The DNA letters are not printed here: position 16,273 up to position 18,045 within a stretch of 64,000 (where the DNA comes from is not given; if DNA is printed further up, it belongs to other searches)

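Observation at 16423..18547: Two-component system whose sensor kinase has a periplasmic di-haem-c (2x CXXCH) sensing domain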

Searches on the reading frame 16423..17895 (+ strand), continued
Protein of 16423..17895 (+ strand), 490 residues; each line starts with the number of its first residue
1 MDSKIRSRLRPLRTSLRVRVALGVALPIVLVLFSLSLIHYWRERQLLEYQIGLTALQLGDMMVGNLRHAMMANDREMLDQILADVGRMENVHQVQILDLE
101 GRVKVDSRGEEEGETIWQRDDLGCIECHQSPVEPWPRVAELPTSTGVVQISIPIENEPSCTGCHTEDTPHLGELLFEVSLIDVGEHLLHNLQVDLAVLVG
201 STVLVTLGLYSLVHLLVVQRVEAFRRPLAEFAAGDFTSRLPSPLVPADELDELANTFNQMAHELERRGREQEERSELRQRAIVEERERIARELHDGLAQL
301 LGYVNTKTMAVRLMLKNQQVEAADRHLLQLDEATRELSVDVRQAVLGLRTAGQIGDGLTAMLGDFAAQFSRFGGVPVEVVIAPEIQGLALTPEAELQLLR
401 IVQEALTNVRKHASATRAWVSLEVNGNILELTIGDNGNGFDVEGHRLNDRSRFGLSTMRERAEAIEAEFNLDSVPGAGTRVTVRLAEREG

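Call 56: find_encoding_contigs(protein=P0090, flank=8000, max_places=1)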
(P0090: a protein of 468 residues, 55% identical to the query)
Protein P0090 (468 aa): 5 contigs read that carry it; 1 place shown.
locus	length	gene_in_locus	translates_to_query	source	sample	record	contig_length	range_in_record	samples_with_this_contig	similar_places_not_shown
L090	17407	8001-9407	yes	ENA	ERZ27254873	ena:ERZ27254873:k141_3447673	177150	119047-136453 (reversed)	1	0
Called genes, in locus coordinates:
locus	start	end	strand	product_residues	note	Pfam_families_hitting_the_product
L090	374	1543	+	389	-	PF03264:Cytochrom_NNT (faint), PF09699:Paired_CXXCH_1 (faint), PF22113:Mtrc-MtrF_II-IV_dom (weak), PF14522:Cytochrome_C7 (weak), PF14537:Cytochrom_c3_2 (weak)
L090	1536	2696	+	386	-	PF01292:Ni_hydr_CYTB, PF07635:PSCyt1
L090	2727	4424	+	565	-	PF03264:Cytochrom_NNT (weak), PF13442:Cytochrome_CBB3 (faint), PF07635:PSCyt1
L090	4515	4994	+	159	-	PF00355:Rieske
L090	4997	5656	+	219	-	PF00033:Cytochrome_B, PF13631:Cytochrom_B_N_2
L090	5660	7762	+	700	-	PF00032:Cytochrom_B_C, PF13442:Cytochrome_CBB3, PF14522:Cytochrome_C7 (faint), PF14495:Cytochrom_C550 (faint), PF13442:Cytochrome_CBB3 (weak), PF00034:Cytochrom_C, PF13442:Cytochrome_CBB3, PF07635:PSCyt1 (weak)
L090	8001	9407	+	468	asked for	PF00672:HAMP, PF07730:HisKA_3, PF02518:HATPase_c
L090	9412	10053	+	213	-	PF00072:Response_reg, PF00196:GerE, PF08281:Sigma70_r4_2 (weak)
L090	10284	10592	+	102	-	-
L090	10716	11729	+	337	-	-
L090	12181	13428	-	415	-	PF03916:NrfD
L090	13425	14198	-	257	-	PF12797:Fer4_2 (weak), PF12838:Fer4_7 (weak), PF13247:Fer4_11, PF13187:Fer4_9 (weak), PF00037:Fer4 (weak), PF12797:Fer4_2 (weak), PF12837:Fer4_6 (weak), PF12838:Fer4_7 (weak), +4 more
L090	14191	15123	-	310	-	PF14522:Cytochrome_C7 (faint), PF14537:Cytochrom_c3_2 (faint), PF22113:Mtrc-MtrF_II-IV_dom (faint), PF13435:Cytochrome_C554 (weak), PF09699:Paired_CXXCH_1 (weak)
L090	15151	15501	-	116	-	-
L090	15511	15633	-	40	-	-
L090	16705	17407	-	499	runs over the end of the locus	PF13581:HATPase_c_2 (faint), PF07730:HisKA_3, PF02518:HATPase_c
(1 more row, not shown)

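Call 57: find_encoding_contigs(protein=P0074, flank=8000, max_places=1)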
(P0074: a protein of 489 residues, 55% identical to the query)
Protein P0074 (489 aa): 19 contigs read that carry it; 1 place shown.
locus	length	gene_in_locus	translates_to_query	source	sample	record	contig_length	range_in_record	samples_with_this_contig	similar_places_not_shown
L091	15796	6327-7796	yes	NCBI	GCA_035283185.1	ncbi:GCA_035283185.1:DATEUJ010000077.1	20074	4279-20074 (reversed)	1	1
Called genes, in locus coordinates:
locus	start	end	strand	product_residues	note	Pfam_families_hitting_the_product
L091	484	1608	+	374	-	PF09699:Paired_CXXCH_1 (faint), PF14522:Cytochrome_C7 (faint), PF14537:Cytochrom_c3_2 (weak)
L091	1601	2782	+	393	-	PF01292:Ni_hydr_CYTB, PF07635:PSCyt1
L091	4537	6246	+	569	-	PF03264:Cytochrom_NNT, PF14537:Cytochrom_c3_2 (faint), PF22113:Mtrc-MtrF_II-IV_dom (faint), PF00034:Cytochrom_C (faint), PF13442:Cytochrome_CBB3 (faint), PF07635:PSCyt1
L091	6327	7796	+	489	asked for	PF21563:Mcp40H-20_sensor (faint), PF00672:HAMP, PF07730:HisKA_3, PF13581:HATPase_c_2 (weak), PF02518:HATPase_c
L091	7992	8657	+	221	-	PF00072:Response_reg, PF00196:GerE, PF08281:Sigma70_r4_2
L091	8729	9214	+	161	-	PF00355:Rieske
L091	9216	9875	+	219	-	PF00033:Cytochrome_B, PF13631:Cytochrom_B_N_2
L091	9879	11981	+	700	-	PF00032:Cytochrom_B_C, PF13442:Cytochrome_CBB3, PF14495:Cytochrom_C550 (faint), PF13442:Cytochrome_CBB3, PF00034:Cytochrom_C, PF13442:Cytochrome_CBB3, PF00034:Cytochrom_C (weak), PF13442:Cytochrome_CBB3, +1 more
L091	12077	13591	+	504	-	PF00672:HAMP, PF07730:HisKA_3, PF13581:HATPase_c_2 (weak), PF02518:HATPase_c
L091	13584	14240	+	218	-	PF00072:Response_reg, PF13412:HTH_24 (faint), PF00196:GerE, PF04545:Sigma70_r4 (faint), PF08281:Sigma70_r4_2, PF13936:HTH_38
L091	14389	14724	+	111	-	-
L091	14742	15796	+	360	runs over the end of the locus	-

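Call 74: search_protein_families(library=ncbifam, proteins=[window:16423-17895:+], max_evalue=0.00001)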
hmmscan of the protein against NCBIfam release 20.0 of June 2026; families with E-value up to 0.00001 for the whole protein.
window:16423-17895:+ (490 aa): 12 families
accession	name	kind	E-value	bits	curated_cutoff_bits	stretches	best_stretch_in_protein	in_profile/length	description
NF008184.0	PRK10935.1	equivalog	8.3e-30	103.9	553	1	277-488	355-560/565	nitrate/nitrite two-component system sensor histidine kinase NarQ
NF052443.1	SensHisKinMctS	equivalog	1.6e-26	92.7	700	1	269-486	231-447/457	two-component system sensor histidine kinase MctS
NF007896.0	PRK10600.1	equivalog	1.9e-23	83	578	1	277-485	382-583/598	nitrate/nitrite two-component system sensor histidine kinase NarX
NF008649.0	PRK11644.1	equivalog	1.6e-19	70.1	408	1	277-487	292-496/499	signal transduction histidine-protein kinase/phosphatase UhpB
NF047786.1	his_kin_MadS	equivalog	2.5e-19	69.7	500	1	253-484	193-432/434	MadS family sensor histidine kinase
NF052531.1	Strep_LiaS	equivalog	4.9e-19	68.8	450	1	249-485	99-325/328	envelope stress sensor histidine kinase LiaS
NF047322.1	HK_morpho_MacS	equivalog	3.3e-17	62.7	300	1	269-485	166-366/367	MacS family sensor histidine kinase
NF040691.1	MtrAB_MtrB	equivalog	3.1e-08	33.1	450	1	192-281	187-274/507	MtrAB system histidine kinase MtrB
NF007423.1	PRK09966.1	equivalog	4.2e-08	32.5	325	0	172-281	127-239/390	diguanylate cyclase DgcN/YfiN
NF038263.1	prot_phos_SiaA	equivalog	1.6e-07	30.3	700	1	193-291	310-406/658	biofilm regulation protein phosphatase SiaA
NF033092.0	HK_WalK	equivalog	1.7e-07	30.2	725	1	46-277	43-260/594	cell wall metabolism sensor histidine kinase WalK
NF041210.1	his_kin_PieS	equivalog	3e-06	26.5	850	0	202-284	176-255/474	two component system sensor histidine kinase PieS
